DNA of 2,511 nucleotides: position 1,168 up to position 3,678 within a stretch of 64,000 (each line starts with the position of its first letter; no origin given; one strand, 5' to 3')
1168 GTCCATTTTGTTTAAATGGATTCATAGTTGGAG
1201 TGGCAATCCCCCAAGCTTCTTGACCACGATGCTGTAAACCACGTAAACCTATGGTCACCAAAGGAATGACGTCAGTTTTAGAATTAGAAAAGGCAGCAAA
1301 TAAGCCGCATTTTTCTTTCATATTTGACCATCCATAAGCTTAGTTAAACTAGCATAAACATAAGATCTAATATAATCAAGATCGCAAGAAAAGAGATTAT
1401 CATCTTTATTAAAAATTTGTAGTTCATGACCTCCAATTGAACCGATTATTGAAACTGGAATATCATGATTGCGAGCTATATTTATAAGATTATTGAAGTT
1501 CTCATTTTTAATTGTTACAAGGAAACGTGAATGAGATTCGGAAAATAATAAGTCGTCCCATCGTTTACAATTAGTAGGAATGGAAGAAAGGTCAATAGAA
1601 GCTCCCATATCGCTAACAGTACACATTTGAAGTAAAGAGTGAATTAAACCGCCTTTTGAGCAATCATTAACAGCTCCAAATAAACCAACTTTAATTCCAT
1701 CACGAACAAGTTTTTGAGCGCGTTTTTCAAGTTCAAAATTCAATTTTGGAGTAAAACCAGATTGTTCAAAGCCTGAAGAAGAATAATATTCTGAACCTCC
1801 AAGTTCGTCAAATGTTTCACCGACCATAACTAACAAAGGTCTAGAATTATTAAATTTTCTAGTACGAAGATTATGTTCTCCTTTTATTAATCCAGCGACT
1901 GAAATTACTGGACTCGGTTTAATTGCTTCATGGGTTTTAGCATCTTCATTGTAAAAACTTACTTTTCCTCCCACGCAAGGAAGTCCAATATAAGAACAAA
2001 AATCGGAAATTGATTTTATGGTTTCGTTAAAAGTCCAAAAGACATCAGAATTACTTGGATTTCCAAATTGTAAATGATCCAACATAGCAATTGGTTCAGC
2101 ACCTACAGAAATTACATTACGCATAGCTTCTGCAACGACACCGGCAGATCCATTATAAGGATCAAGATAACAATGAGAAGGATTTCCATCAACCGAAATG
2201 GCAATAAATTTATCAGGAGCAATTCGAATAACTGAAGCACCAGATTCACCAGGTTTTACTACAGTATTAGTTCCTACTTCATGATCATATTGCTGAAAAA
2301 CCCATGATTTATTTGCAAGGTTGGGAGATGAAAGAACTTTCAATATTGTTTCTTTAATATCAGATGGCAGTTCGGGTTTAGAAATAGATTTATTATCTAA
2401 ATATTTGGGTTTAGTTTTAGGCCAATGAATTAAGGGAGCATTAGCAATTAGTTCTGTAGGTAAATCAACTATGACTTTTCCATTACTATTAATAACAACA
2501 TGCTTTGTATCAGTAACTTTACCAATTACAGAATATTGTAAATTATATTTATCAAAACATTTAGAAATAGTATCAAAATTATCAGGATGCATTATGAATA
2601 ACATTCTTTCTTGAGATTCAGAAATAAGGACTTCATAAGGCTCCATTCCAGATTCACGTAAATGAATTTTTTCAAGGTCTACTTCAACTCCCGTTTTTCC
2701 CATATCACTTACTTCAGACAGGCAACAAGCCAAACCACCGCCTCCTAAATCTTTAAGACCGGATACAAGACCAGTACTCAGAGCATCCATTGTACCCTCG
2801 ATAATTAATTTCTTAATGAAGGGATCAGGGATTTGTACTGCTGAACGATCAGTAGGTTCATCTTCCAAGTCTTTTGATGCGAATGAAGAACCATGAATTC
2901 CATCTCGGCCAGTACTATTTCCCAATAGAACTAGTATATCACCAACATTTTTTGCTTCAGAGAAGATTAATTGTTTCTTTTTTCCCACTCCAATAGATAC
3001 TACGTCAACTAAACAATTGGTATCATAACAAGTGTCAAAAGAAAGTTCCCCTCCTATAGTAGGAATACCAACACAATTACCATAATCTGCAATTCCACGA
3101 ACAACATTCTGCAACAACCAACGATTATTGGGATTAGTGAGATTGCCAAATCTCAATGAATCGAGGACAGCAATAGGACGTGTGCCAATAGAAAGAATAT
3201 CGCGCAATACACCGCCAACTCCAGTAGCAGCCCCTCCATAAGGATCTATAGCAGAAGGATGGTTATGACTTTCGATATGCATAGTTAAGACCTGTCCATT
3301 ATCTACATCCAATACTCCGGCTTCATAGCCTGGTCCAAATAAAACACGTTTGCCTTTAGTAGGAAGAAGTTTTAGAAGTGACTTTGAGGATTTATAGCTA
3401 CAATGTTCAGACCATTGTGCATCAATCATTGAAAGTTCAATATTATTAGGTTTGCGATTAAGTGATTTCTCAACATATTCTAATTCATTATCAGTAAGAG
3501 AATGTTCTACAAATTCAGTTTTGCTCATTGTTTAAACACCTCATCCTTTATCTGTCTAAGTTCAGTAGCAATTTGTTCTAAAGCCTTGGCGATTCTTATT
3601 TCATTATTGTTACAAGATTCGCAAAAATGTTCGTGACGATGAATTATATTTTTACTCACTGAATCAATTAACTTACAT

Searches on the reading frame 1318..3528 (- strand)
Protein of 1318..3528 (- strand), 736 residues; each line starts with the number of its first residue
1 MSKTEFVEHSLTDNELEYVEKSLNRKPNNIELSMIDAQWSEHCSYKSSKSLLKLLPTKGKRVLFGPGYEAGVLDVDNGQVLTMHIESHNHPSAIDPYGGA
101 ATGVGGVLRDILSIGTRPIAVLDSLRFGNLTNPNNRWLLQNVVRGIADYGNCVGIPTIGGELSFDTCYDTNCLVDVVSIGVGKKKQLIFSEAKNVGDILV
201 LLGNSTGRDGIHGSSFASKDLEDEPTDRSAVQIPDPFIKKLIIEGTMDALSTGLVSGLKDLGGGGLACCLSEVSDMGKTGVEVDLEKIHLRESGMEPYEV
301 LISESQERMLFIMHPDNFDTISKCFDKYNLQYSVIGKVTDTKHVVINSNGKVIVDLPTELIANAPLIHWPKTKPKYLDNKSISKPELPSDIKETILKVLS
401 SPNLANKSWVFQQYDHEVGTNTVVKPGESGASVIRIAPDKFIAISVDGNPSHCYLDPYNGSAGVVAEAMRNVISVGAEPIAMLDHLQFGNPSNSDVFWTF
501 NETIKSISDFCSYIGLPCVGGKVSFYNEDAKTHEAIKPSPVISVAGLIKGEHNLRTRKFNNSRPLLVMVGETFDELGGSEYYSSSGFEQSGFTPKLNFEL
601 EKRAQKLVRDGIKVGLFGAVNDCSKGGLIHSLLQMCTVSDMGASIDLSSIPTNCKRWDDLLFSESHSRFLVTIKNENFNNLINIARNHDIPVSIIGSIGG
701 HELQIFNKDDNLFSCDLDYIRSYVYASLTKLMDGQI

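Call 5: search_protein_families(library=pfam, proteins=[window:1318-3528:-])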
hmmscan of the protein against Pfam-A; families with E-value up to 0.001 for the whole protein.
window:1318-3528:- (736 aa): 3 families
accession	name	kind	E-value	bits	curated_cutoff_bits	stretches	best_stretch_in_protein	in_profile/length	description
PF02769.27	AIRS_C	-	4.4e-52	176.8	23.1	2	195-346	2-153/156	AIR synthase related protein, C-terminal domain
PF00586.29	AIRS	-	2.3e-48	163.7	24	2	69-181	3-111/112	AIR synthase related protein, N-terminal domain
PF18072.6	FGAR-AT_linker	-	4e-12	46.9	26.6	1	9-46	10-50/50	Formylglycinamide ribonucleotide amidotransferase linker domain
